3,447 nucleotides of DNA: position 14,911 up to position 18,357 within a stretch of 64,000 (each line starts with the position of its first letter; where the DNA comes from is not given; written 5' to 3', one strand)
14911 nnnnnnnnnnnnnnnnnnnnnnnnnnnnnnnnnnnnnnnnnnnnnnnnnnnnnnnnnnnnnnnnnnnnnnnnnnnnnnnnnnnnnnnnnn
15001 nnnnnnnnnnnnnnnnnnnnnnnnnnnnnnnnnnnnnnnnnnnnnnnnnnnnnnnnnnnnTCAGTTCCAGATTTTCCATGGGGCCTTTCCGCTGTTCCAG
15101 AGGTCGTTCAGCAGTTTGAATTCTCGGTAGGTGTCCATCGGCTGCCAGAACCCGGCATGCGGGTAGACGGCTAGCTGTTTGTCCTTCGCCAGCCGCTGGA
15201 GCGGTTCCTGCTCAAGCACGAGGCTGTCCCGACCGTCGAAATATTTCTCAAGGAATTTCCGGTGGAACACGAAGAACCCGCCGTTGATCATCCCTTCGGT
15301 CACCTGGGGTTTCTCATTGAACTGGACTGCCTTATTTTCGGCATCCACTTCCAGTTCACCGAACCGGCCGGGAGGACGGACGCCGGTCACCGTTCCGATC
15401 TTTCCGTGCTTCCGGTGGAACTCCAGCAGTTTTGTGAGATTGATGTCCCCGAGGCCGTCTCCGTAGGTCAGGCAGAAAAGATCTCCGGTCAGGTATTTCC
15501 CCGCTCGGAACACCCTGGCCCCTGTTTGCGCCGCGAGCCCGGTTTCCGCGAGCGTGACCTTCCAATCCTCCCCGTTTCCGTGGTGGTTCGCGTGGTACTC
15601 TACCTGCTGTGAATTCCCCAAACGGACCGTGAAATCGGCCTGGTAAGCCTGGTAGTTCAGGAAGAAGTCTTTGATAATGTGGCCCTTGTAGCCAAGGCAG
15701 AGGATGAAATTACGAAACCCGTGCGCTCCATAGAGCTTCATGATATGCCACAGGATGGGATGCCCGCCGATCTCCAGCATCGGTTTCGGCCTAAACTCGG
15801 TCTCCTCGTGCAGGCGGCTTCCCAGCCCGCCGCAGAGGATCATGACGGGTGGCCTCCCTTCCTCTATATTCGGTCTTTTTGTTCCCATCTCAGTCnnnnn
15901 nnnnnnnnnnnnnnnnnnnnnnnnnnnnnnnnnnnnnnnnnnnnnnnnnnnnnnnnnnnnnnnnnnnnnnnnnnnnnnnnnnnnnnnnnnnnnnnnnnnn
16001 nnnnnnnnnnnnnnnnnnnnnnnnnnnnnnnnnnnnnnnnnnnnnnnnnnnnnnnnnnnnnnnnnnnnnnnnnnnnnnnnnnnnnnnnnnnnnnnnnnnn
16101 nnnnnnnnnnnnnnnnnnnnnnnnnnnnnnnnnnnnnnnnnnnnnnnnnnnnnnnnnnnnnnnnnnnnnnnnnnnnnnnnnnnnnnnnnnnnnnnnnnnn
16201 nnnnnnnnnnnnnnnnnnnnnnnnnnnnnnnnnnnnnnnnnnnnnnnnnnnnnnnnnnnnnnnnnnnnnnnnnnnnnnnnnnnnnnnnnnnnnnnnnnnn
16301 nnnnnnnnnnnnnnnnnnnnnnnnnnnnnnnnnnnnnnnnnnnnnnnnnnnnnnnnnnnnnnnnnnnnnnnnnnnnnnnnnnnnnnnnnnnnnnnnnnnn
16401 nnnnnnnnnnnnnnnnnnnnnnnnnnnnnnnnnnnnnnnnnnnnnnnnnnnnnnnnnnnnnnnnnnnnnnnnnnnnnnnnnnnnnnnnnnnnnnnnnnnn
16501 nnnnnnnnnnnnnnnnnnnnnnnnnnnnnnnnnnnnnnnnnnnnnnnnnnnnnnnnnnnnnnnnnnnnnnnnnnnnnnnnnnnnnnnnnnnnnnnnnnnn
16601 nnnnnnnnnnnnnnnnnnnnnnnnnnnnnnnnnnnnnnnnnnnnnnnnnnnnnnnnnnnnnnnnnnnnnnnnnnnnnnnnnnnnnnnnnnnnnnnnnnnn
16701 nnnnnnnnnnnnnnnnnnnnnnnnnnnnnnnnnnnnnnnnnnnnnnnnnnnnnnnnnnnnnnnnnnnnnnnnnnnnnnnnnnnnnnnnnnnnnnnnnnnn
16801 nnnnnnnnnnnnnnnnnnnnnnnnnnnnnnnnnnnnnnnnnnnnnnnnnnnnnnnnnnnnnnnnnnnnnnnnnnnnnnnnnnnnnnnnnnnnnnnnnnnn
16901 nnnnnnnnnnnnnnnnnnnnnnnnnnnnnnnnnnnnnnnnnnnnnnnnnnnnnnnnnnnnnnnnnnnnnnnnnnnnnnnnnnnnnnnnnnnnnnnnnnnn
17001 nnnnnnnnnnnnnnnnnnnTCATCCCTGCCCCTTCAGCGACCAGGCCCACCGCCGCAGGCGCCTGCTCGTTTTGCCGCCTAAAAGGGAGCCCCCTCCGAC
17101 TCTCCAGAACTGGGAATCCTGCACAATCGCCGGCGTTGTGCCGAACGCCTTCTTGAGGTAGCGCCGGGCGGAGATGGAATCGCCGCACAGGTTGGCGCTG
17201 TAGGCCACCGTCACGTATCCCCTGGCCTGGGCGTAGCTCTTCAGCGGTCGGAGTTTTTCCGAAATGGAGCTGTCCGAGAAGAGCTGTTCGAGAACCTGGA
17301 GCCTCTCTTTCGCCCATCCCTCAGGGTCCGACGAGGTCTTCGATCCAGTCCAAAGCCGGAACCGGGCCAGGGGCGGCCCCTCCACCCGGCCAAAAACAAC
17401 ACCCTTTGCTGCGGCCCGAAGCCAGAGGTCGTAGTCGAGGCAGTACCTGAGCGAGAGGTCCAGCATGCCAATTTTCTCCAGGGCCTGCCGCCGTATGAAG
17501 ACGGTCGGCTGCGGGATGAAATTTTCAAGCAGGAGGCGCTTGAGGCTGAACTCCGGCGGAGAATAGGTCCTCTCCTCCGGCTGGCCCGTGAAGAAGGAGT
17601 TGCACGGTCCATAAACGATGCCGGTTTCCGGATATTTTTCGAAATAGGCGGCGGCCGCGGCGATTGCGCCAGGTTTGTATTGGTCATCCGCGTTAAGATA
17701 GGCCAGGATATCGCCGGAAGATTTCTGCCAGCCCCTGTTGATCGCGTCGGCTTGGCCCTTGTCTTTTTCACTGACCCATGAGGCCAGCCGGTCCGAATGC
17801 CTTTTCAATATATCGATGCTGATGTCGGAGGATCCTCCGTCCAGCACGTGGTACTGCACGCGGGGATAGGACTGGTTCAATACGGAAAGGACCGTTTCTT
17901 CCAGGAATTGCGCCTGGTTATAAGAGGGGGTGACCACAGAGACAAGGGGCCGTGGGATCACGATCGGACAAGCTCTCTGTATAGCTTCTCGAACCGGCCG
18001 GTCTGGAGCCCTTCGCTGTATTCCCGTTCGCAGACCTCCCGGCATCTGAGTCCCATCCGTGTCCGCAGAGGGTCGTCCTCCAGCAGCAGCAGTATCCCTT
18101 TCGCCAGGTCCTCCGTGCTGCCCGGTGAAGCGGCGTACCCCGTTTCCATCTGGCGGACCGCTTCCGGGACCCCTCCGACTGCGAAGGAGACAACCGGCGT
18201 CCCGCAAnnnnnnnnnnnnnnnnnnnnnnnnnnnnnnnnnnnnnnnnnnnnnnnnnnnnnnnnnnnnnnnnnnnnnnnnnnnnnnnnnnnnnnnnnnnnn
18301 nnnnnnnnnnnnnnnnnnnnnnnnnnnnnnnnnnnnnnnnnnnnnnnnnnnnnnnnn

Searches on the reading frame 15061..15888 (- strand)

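Call 69: search_protein_families(library=ncbifam, proteins=[window:15061-15888:-], max_evalue=1e-20)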
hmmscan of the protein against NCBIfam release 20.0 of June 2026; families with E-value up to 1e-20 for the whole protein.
window:15061-15888:- (275 aa): 2 families
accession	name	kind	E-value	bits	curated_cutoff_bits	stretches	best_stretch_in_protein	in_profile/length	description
TIGR02623.1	G1P_cyt_trans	equivalog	2.2e-100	335.3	300.25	1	15-274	3-255/255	glucose-1-phosphate cytidylyltransferase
NF052502.1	man1P_GTase_Rv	exception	2.8e-22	79.1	440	0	88-257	49-223/352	mannose-1-phosphate guanylyltransferase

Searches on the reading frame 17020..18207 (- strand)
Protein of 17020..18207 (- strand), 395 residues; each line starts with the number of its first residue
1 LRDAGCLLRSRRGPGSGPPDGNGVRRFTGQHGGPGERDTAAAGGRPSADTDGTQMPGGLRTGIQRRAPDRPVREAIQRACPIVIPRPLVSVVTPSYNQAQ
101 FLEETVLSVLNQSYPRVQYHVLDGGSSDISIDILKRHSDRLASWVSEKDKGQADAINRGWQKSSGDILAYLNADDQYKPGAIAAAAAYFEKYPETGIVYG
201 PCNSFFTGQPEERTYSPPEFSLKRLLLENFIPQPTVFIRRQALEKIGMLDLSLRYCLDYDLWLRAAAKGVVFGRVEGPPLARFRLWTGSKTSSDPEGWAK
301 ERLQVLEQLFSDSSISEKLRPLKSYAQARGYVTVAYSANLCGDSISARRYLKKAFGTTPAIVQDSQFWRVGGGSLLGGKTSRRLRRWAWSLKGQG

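Call 14: search_protein_families(library=pfam, proteins=[window:17020-18207:-], max_evalue=0.0001)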
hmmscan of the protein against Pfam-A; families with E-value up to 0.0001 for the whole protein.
window:17020-18207:- (395 aa): 3 families
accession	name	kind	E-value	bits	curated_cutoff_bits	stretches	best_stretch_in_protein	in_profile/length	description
PF00535.33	Glycos_transf_2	-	3.8e-25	89.2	23.3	1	90-245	1-166/168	Glycosyl transferase family 2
PF13641.12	Glyco_tranf_2_3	-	7.1e-08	33.2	27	1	87-198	2-119/230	Glycosyltransferase like family 2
PF10111.15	Glyco_tranf_2_2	-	1.1e-07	32.1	27.3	1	90-271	1-205/276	Glycosyltransferase like family 2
